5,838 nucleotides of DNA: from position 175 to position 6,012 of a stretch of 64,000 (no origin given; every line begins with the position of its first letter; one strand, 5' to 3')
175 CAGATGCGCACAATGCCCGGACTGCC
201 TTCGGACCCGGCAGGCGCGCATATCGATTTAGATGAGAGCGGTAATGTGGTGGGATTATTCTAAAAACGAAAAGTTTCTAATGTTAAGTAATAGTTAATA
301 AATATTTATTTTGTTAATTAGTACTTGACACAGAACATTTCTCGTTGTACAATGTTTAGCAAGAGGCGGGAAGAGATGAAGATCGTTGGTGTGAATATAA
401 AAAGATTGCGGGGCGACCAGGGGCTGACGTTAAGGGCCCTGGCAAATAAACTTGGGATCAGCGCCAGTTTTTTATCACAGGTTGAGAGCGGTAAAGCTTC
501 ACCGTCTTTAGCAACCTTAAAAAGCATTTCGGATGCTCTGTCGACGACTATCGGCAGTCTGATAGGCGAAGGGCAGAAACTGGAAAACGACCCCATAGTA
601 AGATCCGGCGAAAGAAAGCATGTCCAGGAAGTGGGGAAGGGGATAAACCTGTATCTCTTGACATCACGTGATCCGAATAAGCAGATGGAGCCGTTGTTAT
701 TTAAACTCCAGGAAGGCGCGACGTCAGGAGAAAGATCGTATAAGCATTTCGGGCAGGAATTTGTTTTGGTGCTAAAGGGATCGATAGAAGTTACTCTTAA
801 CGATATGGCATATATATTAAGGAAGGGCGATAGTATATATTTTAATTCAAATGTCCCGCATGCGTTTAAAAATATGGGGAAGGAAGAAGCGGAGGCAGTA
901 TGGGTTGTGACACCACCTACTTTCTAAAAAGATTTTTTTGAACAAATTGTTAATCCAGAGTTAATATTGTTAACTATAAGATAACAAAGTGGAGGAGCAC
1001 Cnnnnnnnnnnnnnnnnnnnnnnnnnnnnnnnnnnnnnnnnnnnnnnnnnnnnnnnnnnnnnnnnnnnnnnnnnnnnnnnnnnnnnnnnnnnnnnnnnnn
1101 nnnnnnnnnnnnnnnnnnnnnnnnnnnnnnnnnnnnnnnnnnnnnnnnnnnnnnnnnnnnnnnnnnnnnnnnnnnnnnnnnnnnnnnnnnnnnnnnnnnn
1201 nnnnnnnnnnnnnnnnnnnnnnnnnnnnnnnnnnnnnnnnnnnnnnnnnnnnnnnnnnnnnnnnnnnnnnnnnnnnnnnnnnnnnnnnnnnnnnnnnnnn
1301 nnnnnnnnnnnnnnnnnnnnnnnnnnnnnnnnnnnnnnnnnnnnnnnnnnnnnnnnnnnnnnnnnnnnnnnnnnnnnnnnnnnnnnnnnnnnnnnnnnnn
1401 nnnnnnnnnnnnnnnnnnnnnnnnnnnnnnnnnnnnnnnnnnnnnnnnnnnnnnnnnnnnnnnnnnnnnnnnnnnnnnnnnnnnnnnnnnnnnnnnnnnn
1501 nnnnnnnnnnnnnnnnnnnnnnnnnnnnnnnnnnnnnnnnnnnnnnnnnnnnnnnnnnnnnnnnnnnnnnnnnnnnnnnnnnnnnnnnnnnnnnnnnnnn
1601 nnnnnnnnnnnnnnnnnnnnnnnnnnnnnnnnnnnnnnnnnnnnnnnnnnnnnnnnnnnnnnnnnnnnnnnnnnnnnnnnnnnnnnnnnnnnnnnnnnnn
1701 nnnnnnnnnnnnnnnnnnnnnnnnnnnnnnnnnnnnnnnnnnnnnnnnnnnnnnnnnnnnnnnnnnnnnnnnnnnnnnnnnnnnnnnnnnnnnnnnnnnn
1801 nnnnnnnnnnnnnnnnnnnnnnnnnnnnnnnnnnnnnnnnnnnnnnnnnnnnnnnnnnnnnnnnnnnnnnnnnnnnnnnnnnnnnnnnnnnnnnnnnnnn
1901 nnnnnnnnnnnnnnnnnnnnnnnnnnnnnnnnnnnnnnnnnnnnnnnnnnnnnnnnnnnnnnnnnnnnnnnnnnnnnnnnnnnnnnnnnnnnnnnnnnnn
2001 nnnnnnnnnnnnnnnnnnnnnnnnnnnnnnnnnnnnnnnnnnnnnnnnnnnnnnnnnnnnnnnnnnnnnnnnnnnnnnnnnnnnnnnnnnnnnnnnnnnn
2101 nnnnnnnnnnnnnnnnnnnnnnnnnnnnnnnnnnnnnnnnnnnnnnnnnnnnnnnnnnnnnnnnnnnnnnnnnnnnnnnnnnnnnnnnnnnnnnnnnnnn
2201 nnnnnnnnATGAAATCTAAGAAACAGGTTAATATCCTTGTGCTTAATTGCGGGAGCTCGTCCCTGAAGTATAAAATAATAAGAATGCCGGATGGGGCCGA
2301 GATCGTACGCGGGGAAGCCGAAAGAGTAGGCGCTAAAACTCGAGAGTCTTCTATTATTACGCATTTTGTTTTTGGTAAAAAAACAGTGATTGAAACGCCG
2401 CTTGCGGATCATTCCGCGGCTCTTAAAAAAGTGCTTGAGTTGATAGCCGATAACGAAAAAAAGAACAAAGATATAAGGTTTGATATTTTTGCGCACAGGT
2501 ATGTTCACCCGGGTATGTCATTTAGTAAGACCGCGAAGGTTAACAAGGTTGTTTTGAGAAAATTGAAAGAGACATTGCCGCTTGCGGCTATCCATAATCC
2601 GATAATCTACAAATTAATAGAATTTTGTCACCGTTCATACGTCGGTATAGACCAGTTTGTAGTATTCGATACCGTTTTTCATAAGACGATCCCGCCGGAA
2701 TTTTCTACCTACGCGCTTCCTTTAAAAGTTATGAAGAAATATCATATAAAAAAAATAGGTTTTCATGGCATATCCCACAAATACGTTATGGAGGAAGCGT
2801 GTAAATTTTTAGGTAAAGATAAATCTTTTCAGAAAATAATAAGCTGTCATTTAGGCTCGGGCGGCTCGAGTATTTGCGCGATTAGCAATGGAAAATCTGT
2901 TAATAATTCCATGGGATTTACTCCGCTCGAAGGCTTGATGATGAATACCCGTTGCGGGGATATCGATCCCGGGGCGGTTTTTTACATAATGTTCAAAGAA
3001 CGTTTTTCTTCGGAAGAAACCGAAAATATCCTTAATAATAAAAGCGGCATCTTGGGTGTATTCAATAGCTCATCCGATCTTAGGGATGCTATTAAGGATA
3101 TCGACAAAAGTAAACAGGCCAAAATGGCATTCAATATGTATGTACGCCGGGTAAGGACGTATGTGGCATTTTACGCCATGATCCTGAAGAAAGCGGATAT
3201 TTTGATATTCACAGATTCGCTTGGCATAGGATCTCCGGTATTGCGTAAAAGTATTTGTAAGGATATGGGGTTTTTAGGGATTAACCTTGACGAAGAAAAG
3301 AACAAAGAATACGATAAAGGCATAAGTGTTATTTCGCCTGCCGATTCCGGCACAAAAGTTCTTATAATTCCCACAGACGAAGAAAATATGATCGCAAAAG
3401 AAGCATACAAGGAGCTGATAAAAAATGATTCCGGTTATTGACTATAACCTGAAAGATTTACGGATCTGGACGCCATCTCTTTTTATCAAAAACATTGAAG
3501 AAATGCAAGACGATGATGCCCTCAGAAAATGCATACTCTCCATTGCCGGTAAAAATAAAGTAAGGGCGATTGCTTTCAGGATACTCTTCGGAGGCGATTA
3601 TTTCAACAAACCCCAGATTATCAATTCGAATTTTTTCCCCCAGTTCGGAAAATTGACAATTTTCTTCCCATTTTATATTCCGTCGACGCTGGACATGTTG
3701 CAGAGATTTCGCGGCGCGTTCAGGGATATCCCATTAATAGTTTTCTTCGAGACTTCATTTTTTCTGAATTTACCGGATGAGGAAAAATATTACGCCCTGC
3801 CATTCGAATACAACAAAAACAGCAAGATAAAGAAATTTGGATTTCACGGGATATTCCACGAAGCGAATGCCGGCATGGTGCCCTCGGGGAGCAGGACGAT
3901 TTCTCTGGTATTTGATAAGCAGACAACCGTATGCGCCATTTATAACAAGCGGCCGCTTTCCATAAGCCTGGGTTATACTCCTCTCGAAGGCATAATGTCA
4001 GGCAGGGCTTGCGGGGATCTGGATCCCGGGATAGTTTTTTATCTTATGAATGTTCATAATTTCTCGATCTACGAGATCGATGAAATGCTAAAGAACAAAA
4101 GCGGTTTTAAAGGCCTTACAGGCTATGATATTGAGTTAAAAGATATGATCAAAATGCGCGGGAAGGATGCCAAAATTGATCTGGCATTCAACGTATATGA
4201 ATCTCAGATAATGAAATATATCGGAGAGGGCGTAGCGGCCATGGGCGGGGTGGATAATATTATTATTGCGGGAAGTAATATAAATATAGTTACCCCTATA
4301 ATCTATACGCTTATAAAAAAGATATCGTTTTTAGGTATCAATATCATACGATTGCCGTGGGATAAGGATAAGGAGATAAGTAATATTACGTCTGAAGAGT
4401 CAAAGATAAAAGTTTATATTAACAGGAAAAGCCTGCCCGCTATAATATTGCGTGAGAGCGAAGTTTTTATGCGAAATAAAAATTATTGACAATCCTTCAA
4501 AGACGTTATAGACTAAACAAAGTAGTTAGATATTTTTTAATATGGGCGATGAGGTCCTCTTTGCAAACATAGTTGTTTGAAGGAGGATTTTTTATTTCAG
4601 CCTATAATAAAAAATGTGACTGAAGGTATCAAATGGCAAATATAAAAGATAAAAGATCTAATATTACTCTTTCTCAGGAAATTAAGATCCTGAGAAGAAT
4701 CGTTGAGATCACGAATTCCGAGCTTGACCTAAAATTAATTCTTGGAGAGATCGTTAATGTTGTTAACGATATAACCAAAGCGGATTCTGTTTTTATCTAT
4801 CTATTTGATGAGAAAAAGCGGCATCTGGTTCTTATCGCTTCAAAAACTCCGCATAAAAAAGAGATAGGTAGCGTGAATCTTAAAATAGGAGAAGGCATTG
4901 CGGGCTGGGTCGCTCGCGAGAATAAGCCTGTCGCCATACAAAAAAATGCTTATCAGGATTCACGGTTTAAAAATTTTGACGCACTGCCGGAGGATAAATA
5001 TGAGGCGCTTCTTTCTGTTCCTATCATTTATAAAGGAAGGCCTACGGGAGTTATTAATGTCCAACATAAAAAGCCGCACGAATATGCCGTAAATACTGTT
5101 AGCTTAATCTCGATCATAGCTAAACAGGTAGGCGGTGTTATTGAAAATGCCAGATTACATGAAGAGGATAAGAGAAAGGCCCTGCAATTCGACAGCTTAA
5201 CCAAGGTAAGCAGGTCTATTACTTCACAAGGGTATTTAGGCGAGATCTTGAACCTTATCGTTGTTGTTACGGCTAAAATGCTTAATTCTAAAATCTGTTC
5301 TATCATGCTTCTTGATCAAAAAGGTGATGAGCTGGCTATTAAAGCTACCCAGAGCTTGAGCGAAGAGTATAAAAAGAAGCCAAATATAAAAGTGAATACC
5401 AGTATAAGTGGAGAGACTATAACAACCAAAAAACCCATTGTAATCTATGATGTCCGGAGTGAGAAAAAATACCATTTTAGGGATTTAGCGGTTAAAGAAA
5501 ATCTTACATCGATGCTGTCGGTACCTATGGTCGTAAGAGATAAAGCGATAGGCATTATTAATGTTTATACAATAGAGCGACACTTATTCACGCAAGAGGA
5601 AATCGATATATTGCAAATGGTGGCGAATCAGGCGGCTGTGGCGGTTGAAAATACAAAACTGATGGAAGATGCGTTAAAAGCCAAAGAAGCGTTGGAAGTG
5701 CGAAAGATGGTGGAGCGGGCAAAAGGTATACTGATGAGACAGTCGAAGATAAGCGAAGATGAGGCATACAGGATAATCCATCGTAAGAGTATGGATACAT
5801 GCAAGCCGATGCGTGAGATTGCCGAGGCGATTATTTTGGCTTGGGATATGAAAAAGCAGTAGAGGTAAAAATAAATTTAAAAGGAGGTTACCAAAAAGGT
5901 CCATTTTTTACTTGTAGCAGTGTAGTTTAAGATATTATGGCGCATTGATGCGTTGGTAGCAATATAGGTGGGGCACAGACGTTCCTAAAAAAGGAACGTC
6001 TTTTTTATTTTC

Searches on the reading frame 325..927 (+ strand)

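Call 24: search_protein_families(library=pfam, proteins=[window:325-927:+], max_evalue=0.00001)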
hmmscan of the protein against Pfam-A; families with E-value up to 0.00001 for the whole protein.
window:325-927:+ (200 aa): 5 families
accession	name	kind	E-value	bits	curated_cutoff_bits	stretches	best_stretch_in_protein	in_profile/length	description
PF07883.17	Cupin_2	-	3e-19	68.9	27.2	1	125-195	2-70/70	Cupin domain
PF01381.28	HTH_3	-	4.5e-13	49.4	23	1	25-76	1-52/55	Helix-turn-helix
PF13560.12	HTH_31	-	6.4e-10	39.6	27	1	22-74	3-56/64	Helix-turn-helix domain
PF13443.12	HTH_26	-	1.2e-07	32.3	22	1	24-80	1-58/63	Cro/C1-type HTH DNA-binding domain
PF12844.13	HTH_19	-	1.4e-06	28.5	30.2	1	24-69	3-48/64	Helix-turn-helix domain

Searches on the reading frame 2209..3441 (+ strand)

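Call 24: search_protein_families(library=pfam, proteins=[window:2209-3441:+], max_evalue=0.00001)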
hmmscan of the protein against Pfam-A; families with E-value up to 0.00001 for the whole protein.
window:2209-3441:+ (410 aa): 1 family
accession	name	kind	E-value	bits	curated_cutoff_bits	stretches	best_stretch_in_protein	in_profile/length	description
PF00871.23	Acetate_kinase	-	2.8e-110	369.1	22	1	9-397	2-392/392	Acetokinase family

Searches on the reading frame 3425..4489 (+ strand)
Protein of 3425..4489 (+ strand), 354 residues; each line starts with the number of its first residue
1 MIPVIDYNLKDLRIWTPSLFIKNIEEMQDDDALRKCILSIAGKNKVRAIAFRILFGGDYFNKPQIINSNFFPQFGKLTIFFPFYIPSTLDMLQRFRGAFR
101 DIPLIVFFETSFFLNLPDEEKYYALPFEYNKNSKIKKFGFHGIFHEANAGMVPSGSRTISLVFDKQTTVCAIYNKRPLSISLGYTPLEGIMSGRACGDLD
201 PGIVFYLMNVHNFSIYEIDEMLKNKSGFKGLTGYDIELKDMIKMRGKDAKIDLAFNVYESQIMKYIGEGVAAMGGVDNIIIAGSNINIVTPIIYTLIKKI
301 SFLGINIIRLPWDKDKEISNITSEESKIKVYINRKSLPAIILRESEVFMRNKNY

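Call 24: search_protein_families(library=pfam, proteins=[window:3425-4489:+], max_evalue=0.00001)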
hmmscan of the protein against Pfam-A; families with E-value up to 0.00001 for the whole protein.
window:3425-4489:+ (354 aa): 1 family
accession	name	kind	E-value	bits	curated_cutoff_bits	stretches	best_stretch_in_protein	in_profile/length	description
PF00871.23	Acetate_kinase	-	1.7e-49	169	22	1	42-332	79-381/392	Acetokinase family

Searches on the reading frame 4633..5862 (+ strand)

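Call 24: search_protein_families(library=pfam, proteins=[window:4633-5862:+], max_evalue=0.00001)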
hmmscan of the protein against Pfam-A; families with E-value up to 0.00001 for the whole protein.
window:4633-5862:+ (409 aa): 4 families
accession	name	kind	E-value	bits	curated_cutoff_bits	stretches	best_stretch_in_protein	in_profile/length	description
PF13185.12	GAF_2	-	4.4e-38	131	28.6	2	204-339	6-136/136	GAF domain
PF01590.32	GAF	-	1.8e-35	122.8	22.4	2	203-338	3-133/133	GAF domain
PF13492.12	GAF_3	-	2.6e-28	99.4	27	2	32-172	1-129/129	GAF domain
PF03861.19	ANTAR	-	1.8e-20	72.9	27.3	1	350-401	3-54/54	ANTAR domain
